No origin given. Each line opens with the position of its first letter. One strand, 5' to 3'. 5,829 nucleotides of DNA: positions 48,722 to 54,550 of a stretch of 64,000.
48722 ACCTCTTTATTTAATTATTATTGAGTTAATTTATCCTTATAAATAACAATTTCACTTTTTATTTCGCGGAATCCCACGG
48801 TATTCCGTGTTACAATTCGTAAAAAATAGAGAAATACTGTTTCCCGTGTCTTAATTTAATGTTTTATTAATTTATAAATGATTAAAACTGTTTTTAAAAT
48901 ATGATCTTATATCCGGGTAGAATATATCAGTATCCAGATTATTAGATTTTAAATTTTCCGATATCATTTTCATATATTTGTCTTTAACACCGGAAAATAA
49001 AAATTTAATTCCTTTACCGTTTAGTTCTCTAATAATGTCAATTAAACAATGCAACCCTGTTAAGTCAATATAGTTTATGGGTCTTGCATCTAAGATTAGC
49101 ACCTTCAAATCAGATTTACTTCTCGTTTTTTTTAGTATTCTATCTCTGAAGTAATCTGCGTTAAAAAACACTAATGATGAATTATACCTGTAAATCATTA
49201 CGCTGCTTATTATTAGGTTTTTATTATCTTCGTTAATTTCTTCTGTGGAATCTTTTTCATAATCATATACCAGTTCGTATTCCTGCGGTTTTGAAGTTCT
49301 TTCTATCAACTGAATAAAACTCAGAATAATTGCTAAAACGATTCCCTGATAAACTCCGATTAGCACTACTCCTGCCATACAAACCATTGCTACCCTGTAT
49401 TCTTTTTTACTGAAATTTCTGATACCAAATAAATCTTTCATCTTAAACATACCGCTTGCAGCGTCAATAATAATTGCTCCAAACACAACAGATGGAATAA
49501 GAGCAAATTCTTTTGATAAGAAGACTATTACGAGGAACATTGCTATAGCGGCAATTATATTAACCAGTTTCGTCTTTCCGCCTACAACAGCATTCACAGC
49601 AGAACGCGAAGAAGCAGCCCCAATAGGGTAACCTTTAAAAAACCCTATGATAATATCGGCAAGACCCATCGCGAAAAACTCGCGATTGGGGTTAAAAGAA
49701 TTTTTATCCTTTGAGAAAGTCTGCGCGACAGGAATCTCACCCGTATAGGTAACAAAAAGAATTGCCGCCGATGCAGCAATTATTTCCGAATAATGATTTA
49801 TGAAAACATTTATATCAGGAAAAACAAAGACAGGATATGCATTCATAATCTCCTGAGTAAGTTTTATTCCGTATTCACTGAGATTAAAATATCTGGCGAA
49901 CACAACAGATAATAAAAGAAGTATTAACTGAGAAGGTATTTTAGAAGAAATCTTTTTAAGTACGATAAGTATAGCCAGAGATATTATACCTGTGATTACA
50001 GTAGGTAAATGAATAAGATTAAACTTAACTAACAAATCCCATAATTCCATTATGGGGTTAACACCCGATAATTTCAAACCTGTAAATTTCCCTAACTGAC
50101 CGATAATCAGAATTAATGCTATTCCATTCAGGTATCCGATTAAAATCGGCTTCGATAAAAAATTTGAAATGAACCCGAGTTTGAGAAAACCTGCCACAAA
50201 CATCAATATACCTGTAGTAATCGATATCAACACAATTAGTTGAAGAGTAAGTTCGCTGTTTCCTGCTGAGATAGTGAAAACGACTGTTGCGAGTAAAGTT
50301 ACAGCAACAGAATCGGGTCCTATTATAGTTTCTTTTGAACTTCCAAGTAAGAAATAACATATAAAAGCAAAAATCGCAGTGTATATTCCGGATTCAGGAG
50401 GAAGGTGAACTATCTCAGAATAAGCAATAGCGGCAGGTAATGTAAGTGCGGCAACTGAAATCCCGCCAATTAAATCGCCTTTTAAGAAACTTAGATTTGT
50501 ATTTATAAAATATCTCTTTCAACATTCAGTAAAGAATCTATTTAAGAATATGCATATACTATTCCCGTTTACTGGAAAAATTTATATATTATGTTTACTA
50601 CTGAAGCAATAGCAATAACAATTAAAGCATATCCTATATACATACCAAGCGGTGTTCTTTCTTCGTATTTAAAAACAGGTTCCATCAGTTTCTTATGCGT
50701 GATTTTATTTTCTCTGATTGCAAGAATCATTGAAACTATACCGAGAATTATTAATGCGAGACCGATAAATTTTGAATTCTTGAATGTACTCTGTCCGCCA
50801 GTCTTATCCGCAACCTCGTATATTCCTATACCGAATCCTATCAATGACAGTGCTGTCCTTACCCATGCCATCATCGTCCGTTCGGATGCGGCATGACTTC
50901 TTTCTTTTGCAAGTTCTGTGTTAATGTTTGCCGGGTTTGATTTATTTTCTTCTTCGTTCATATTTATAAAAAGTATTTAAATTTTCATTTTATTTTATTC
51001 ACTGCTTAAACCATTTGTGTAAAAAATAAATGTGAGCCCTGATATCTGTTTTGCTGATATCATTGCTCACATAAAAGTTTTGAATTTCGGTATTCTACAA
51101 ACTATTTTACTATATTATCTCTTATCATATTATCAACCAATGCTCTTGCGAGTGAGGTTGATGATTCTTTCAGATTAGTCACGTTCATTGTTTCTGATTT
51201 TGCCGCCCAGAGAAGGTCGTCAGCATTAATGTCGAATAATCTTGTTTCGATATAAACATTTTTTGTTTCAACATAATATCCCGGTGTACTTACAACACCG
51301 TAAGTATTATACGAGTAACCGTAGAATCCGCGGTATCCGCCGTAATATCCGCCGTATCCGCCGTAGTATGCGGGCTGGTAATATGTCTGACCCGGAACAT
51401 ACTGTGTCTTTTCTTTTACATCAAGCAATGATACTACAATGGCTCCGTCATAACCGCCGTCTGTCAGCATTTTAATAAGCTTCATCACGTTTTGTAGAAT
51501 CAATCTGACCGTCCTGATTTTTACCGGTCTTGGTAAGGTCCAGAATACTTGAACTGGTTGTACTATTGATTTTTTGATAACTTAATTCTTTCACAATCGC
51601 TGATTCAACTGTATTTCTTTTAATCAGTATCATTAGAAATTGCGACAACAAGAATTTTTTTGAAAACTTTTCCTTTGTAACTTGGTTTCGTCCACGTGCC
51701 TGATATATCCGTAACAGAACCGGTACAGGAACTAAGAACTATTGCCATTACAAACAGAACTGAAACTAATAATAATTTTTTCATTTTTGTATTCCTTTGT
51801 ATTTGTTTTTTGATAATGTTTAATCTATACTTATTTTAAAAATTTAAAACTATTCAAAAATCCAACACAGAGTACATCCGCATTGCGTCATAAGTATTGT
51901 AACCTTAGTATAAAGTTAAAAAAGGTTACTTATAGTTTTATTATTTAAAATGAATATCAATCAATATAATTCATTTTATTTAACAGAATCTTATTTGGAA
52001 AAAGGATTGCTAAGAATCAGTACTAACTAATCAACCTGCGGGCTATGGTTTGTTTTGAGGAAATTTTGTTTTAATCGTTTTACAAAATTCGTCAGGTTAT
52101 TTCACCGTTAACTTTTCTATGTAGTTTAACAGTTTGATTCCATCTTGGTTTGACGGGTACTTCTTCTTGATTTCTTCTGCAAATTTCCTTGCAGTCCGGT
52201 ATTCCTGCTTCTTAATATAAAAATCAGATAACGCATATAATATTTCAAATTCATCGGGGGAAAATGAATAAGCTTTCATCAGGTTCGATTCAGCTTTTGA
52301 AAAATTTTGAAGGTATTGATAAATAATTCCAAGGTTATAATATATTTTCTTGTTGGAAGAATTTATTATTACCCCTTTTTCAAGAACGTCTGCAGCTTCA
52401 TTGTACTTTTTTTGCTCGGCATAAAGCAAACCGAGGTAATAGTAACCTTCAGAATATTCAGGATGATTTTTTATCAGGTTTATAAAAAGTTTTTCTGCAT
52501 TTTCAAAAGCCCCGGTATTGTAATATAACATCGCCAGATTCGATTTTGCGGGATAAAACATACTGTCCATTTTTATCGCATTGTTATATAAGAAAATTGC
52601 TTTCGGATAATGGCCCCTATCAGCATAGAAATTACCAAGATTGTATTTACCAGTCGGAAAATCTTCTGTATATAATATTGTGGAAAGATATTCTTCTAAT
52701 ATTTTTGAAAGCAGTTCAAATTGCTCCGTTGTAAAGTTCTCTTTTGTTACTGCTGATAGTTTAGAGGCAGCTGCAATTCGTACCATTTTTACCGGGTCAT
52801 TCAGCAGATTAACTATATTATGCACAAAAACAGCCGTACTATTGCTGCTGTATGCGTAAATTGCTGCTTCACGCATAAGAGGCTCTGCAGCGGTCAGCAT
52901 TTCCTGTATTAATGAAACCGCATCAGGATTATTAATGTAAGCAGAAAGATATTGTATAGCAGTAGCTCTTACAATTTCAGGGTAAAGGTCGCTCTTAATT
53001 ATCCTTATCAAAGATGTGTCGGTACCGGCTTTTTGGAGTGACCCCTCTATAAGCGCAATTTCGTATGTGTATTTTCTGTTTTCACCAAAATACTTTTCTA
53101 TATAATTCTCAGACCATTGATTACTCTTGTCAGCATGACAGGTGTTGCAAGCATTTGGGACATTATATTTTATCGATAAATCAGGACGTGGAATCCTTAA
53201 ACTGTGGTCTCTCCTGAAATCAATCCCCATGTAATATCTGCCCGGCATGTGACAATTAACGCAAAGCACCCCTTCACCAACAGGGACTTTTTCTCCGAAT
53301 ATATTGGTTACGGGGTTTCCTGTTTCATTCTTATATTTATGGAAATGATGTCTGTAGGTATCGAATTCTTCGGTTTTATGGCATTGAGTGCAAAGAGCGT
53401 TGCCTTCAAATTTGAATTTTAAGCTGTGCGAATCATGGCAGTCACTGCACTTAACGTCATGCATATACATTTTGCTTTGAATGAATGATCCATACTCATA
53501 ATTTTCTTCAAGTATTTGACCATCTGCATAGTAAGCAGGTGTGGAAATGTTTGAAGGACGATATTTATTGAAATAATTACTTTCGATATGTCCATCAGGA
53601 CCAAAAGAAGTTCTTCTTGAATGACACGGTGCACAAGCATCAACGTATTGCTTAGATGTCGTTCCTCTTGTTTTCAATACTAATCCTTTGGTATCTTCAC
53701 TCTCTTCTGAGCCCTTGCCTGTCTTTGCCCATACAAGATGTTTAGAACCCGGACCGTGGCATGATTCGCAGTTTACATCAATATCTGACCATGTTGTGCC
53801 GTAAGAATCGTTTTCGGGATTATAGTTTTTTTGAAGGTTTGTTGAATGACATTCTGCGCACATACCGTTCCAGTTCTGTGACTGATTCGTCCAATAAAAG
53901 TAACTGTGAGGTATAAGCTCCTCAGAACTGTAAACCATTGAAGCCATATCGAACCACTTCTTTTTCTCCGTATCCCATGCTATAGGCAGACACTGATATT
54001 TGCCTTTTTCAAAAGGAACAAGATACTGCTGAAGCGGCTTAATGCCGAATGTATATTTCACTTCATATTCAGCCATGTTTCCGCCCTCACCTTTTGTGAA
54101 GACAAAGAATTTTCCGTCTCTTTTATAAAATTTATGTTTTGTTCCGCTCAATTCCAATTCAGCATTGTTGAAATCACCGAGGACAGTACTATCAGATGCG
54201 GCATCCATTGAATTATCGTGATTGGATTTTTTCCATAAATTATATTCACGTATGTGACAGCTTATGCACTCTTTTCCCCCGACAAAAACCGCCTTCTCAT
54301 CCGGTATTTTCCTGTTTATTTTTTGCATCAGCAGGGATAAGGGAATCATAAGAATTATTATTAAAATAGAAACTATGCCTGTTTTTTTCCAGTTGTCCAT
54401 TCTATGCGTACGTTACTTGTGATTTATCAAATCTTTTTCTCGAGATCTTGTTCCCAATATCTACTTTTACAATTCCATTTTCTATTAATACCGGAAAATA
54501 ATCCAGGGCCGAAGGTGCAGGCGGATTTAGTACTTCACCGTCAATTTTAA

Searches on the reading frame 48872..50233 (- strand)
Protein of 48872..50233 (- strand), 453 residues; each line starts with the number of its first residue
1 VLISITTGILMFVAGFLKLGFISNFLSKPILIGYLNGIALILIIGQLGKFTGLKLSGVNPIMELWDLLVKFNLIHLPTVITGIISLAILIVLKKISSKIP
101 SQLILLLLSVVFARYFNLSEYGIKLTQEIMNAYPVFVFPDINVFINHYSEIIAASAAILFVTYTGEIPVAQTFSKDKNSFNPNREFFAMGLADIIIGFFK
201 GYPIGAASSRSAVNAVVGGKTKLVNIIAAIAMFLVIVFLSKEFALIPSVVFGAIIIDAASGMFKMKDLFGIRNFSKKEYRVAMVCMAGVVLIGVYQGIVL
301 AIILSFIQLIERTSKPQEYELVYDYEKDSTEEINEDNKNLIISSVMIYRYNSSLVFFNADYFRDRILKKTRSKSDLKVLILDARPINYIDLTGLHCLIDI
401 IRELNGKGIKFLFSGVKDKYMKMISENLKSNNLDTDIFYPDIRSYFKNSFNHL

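Call 49: search_protein_families(library=pfam, proteins=[window:48872-50233:-], max_evalue=0.001)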
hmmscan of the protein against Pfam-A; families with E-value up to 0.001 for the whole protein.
window:48872-50233:- (453 aa): 2 families
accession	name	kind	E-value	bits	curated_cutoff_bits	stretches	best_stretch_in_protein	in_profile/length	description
PF00916.26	Sulfate_transp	-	2.1e-54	185.2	23.2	1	2-284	86-379/380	Sulfate permease family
PF01740.26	STAS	-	3e-14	53.1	22.6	1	342-422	7-86/106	STAS domain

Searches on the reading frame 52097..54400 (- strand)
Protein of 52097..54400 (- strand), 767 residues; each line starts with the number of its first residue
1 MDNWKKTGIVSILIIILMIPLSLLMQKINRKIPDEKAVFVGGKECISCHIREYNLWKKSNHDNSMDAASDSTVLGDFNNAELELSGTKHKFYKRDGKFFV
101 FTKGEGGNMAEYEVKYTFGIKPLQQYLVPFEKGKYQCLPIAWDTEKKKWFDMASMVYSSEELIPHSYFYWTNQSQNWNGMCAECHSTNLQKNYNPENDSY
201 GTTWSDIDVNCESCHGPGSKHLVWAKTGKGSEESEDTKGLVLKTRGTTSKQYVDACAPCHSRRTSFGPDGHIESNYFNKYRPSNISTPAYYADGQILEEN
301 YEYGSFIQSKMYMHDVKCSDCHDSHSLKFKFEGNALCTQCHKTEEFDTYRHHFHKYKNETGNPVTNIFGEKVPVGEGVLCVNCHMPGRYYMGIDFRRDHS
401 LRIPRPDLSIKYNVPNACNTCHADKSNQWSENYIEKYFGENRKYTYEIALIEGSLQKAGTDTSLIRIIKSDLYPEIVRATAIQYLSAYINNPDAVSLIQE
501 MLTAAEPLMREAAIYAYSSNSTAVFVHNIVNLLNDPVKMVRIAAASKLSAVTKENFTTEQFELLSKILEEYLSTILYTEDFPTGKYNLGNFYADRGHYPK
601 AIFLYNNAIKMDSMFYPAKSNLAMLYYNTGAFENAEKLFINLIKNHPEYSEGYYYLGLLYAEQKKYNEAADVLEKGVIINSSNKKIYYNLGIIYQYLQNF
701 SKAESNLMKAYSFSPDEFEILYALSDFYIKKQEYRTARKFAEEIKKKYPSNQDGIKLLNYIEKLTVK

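Call 49: search_protein_families(library=pfam, proteins=[window:52097-54400:-], max_evalue=0.001)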
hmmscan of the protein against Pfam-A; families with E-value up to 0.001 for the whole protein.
window:52097-54400:- (767 aa): 23 families
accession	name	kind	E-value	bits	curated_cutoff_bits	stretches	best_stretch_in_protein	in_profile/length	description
PF07719.23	TPR_2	-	1.1e-21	75.5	27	1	651-681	2-32/34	Tetratricopeptide repeat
PF00515.34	TPR_1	-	1.2e-15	57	27.8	2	586-612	5-31/34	Tetratricopeptide repeat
PF14559.12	TPR_19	-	9.2e-14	52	25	1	594-649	3-58/68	Tetratricopeptide repeat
PF13432.12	TPR_16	-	1.1e-13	51.7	32.7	1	622-677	3-58/65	Tetratricopeptide repeat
PF13435.11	Cytochrome_C554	-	1.5e-13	52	20.8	1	173-216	43-84/84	Cytochrome c554 and c-prime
PF13181.12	TPR_8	-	1.6e-12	47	25.7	0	685-716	2-33/34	Tetratricopeptide repeat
PF13428.12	TPR_14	-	1.4e-11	44.3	23.5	0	651-691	2-42/44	Tetratricopeptide repeat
PF13431.12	TPR_17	-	3.9e-11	42.7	24.4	0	639-669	2-32/34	Tetratricopeptide repeat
PF13424.12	TPR_12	-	2.9e-10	40.6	30.1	0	619-675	6-70/77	Tetratricopeptide repeat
PF13414.12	TPR_11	-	5.4e-09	36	26.8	1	657-695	1-39/42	TPR repeat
PF25063.1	ARM_TT21_C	-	1.3e-08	35.4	35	1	649-750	94-196/209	Tetratricopeptide repeat protein 21 C-terminal ARM domain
PF14522.11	Cytochrome_C7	-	4.8e-08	33.2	24.8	0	177-261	12-67/67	Cytochrome c7 and related cytochrome c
PF22113.1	Mtrc-MtrF_II-IV_dom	-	6.3e-08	32.8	30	1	174-265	77-168/176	Outer membrane cytochrome MtrC/MtrF-like, domains II/IV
PF13176.12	TPR_7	-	6.3e-08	32.6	27.9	0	620-643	3-28/36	Tetratricopeptide repeat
PF13174.12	TPR_6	-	6.9e-08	33.1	26.3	0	653-675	3-25/33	Tetratricopeptide repeat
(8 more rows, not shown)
